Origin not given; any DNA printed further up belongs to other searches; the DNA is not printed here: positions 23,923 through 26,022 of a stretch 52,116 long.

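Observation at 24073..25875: ARC/Mpa-type (actinobacterial-style) proteasomal AAA ATPase in an archaeal genome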

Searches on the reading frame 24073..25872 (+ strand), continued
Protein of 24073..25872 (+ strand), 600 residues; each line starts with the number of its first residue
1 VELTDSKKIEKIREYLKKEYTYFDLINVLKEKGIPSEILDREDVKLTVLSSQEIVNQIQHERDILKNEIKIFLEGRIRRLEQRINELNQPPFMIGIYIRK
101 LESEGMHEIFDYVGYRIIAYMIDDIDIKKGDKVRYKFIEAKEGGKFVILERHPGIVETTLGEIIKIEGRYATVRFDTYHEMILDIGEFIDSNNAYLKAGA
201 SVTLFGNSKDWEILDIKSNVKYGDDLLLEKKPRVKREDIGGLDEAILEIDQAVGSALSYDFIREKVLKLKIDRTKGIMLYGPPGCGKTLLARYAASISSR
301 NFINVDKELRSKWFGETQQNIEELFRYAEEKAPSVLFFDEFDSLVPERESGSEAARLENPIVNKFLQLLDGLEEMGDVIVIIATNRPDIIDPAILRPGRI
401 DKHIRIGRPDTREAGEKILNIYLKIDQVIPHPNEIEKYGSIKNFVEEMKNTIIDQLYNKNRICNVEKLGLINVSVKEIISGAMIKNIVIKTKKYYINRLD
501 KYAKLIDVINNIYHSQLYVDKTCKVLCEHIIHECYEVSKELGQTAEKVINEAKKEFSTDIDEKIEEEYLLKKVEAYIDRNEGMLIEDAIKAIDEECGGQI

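Call 22: predict_structure(alignment_id=A1)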
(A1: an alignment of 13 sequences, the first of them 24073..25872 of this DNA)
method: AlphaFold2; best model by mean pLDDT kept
length: 600 residues; sequences in the alignment: 13
mean_pLDDT: 45.5   pTM: 0.30
mean pLDDT of the five models: 45.5, 43.1, 41.7, 41.1, 40.2
residues with pLDDT >= 90: 0; 70-90: 36; 50-70: 184; < 50: 380
segments of 3 or more residues with pLDDT < 50: 1-4, 75-127, 134-160, 176-184, 186-274, 280-300, 316-318, 347-358, 390-397, 400-411, 421-423, 427-431, 459-526, 536-538, 555-600
pLDDT, mean of each block of 10 residues (from residue 1): 47 52 72 81 78 68 61 47 38 26 28 31 45 42 25 32 55 46 46 36 30 32 30 29 32 32 43 49 42 42 56 54 61 61 51 49 62 61 56 48 44 51 48 60 65 50 27 25 25 27 38 34 47 49 55 44 37 43 44 38
secondary structure, 60 per line:
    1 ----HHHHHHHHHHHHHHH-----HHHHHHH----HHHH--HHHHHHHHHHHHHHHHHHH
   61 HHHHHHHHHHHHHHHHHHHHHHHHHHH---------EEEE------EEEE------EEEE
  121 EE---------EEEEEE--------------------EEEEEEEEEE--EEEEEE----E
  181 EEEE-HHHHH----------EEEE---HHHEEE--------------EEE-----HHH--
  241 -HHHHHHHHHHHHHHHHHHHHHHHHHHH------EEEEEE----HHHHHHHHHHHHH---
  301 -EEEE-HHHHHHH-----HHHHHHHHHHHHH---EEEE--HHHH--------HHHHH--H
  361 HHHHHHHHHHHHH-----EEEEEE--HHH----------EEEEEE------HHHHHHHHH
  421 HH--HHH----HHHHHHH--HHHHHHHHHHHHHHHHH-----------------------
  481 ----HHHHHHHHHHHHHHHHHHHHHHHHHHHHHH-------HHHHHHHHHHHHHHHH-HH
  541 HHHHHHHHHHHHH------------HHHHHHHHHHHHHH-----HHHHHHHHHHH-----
elements in order: H5-19 H25-31 H36-39 H42-87 E97-100 E107-110 E117-122 E132-137 E158-167 E170-175 E180-184 H186-190 E201-204 E211-213 E228-230 H242-268 E275-280 H285-297 E302-305 H307-313 H319-331 E335-338 H341-344 H353-357 H360-373 E379-384 E400-405 H412-422 H432-438 H441-457 H485-514 H522-537 H539-553 H566-579 H585-595
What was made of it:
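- Tried and rejected: AF2 with a 13-sequence alignment (call 22). pLDDT was 45.5 and the model was unusable.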

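Call 35: find_encoding_contigs(protein=P0021, flank=10000, max_places=3)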
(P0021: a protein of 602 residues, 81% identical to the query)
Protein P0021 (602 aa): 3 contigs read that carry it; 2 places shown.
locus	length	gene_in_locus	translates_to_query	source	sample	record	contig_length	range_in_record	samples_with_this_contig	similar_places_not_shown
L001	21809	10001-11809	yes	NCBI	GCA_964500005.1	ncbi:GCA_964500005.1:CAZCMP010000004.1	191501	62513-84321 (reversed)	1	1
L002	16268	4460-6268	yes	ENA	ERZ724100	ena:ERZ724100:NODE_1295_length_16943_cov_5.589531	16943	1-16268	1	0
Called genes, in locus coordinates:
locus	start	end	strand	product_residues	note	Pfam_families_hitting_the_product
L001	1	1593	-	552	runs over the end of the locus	-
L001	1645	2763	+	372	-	-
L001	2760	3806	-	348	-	PF04055:Radical_SAM, PF13353:Fer4_12, PF26257:DUF8061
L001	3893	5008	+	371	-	PF00348:polyprenyl_synt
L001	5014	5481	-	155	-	PF13184:KH_NusA_1st (weak), PF00013:KH_1 (faint)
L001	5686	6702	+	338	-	PF00208:ELFV_dehydrog (faint), PF03447:NAD_binding_3, PF00742:Homoserine_dh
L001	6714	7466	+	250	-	PF10370:Rv2993c-like_N, PF01557:FAA_hydrolase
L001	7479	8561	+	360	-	PF01118:Semialdhyde_dh, PF02774:Semialdhyde_dhC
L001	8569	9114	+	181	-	-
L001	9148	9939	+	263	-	PF02361:CbiQ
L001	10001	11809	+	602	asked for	PF14532:Sigma54_activ_2 (faint), PF00004:AAA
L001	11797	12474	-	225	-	PF00149:Metallophos, PF12850:Metallophos_2 (weak)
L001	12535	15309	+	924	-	PF00270:DEAD, PF04851:ResIII, PF00271:Helicase_C, PF19306:WHD_Lhr, PF08494:DEAD_assoc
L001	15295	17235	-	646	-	PF05124:S_layer_C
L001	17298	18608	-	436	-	PF00215:OMPdecase, PF04131:NanE (faint), PF03737:RraA-like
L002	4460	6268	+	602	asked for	PF14532:Sigma54_activ_2 (faint), PF00004:AAA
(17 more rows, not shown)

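Call 36: find_encoding_contigs(protein=P0026, flank=10000, max_places=3)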
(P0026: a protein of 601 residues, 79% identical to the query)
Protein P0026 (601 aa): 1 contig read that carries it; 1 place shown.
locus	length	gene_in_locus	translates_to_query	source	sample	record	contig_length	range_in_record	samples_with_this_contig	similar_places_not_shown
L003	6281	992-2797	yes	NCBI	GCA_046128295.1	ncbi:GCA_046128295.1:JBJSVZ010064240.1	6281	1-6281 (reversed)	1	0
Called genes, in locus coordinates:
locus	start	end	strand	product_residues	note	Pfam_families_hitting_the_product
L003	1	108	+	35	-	?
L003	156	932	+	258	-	PF02361:CbiQ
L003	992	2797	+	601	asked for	PF00004:AAA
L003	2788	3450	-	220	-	PF00149:Metallophos, PF12850:Metallophos_2 (weak)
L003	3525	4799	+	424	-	PF00270:DEAD, PF04851:ResIII, PF00271:Helicase_C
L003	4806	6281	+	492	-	?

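Call 38: find_related_loci(query=A4, collection=genome_contigs, flank=6000)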
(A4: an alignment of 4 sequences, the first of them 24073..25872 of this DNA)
Query A4 (600 aa) in genome_contigs; peptide patterns used: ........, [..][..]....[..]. (x = any residue, [..] = any of these).
600 stretches matched a pattern (row limit reached: there are more); 557 encode a relative of the query (tblastn E <= 1e-3); the best 80 are kept; 80 distinct loci.
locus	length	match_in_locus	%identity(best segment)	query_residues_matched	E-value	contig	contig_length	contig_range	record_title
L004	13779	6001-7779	83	5-597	0e+0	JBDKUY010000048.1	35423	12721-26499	MAG: Methanofastidiosum sp. isolate 8_bin.39 c_000000969457, whole genome shotgun sequence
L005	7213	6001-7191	34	59-466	2e-51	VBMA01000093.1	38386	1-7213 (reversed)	MAG: Methanobacteriota archaeon isolate EA_11 14_0903_13_40cm_scaffold_915, whole genome shotgun sequence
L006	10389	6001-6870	42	224-496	3e-51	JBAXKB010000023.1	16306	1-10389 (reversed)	MAG: Actinomycetes bacterium isolate ELA390 MAG390_23, whole genome shotgun sequence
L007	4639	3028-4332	32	59-499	2e-50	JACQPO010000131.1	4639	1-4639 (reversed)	MAG: Methanobacteriota archaeon isolate NC_groundwater_1309_Ag_S-0.2um_67_55 S_p2_S4_coassembly_k141_2138438, whole geno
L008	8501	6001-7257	33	80-496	1e-50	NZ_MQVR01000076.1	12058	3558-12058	Bowdeniella nasicola strain DSM 19116 Scaffold76, whole genome shotgun sequence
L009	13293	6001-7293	32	76-499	2e-50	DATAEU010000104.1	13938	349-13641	MAG TPA_asm: Actinomycetota bacterium isolate SMAG_U6785 k141_6132717, whole genome shotgun sequence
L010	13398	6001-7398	32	26-499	1e-48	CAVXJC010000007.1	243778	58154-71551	MAG: uncultured Actinomycetes bacterium isolate MFD05567.bin.1.54 genome assembly, contig: contig_74830, whole genome sh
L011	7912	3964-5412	31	26-512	1e-48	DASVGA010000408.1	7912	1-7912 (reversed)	MAG TPA_asm: Actinomycetota bacterium isolate SMAG_U2103 k141_275582, whole genome shotgun sequence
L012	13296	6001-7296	34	76-499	3e-48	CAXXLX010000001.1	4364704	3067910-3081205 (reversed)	MAG: Candidatus Poribacteria bacterium isolate 1c23486e-f1bb-4f7c-a5ff-9ffc904aba33 genome assembly, contig: contig_1, w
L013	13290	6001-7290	34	76-496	6e-48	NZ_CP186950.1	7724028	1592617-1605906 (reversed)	Streptomyces manipurensis strain JCM 17351 chromosome, complete genome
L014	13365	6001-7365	31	41-499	1e-47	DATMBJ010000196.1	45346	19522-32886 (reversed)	MAG TPA_asm: Actinomycetota bacterium isolate SMAG_U13350 k141_180831, whole genome shotgun sequence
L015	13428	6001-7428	45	232-443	1e-47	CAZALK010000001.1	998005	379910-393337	MAG TPA_asm: uncultured archaeon isolate binchicken_co136_26 genome assembly, contig: NODE_1_length_998005_cov_231.86491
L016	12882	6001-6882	39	224-499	3e-47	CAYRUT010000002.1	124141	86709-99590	MAG TPA_asm: uncultured Bifidobacterium sp. isolate SRP193358_co1_574 genome assembly, contig: NODE_123_length_124141_co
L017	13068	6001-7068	37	161-499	4e-47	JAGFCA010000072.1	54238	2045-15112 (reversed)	MAG: Candidatus Poribacteria bacterium isolate SB0202 contig_25222, whole genome shotgun sequence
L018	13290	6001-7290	34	76-496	4e-47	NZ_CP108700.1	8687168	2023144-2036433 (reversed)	Streptomyces sp. NBC_01006 chromosome, complete genome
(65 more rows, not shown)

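Call 60: predict_structure(alignment_id=A5)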
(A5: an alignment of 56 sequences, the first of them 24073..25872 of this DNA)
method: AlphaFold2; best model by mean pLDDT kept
length: 600 residues; sequences in the alignment: 56
mean_pLDDT: 55.7   pTM: 0.46
mean pLDDT of the five models: 55.7, 55.4, 54.0, 52.8, 52.5
residues with pLDDT >= 90: 0; 70-90: 193; 50-70: 146; < 50: 261
segments of 3 or more residues with pLDDT < 50: 1-3, 86-228, 256-272, 311-316, 348-357, 498-549, 551-553, 555-570, 596-600
pLDDT, mean of each block of 10 residues (from residue 1): 57 59 71 82 80 72 68 66 49 29 27 30 27 25 29 26 25 35 38 35 30 32 39 77 82 52 41 72 82 81 64 51 75 80 55 49 73 75 73 63 82 85 73 73 83 77 58 71 72 55 38 32 39 42 44 42 41 55 55 45
secondary structure, 60 per line:
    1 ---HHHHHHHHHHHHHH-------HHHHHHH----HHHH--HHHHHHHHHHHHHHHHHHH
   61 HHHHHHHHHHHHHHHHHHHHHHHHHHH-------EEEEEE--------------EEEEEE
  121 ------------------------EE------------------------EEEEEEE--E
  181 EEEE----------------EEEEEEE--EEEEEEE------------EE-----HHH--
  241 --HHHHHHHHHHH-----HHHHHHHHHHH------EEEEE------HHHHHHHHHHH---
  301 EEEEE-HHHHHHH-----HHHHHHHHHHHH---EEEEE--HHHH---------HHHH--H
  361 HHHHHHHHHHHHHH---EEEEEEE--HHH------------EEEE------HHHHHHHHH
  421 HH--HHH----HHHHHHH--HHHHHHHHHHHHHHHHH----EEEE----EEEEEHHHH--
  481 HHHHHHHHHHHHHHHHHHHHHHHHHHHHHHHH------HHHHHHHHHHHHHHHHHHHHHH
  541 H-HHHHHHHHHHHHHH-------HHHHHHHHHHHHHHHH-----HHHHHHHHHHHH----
elements in order: H4-17 H25-31 H36-39 H42-87 E95-100 E115-120 E171-177 E180-184 E201-207 E210-216 H243-253 H259-269 E276-280 H287-297 E301-305 H307-313 H319-330 E334-338 H341-344 H354-357 H360-374 E378-384 E402-405 H412-422 H432-438 H441-457 E462-465 E470-474 H475-478 H481-512 H519-541 H543-556 H564-579 H585-596
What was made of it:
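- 24073..24195 (+): Residues 1-41: small N-terminal helical segment that precedes the coiled coil. It is absent from Mpa, the Thermoplasmata-type ARC-like proteins and PAN. AF2 predicts helices 4-17, 25-31 and 36-39 at pLDDT 57-82 (call 60).
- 24766..25302 (+): Residues 232-410: AAA alpha/beta nucleotide-binding subdomain. AF2 pLDDT is about 70-85 (call 60).
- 25303..25569 (+): Residues 411-499: first part of the lid (small subdomain). It carries the ARC/Mpa-type insertion (helix 441-457 plus beta-hairpin 462-474) before the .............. helix. AF2 pLDDT is 71-85 (call 60).
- On ARC/Mpa (pup_AAA, TIGR03689): AF2 predicts helix 441-457 and hairpin 462-474 at pLDDT 71-85 (call 60). Residues 500-600 are predicted all-helical (call 60).
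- Checked: AF2 leaves residues 86-228 at pLDDT 25-39 in both runs (calls 22, 60).
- Tried and rejected: AF2 with 56 sequences including the Thermoplasmata-type relatives (call 60).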
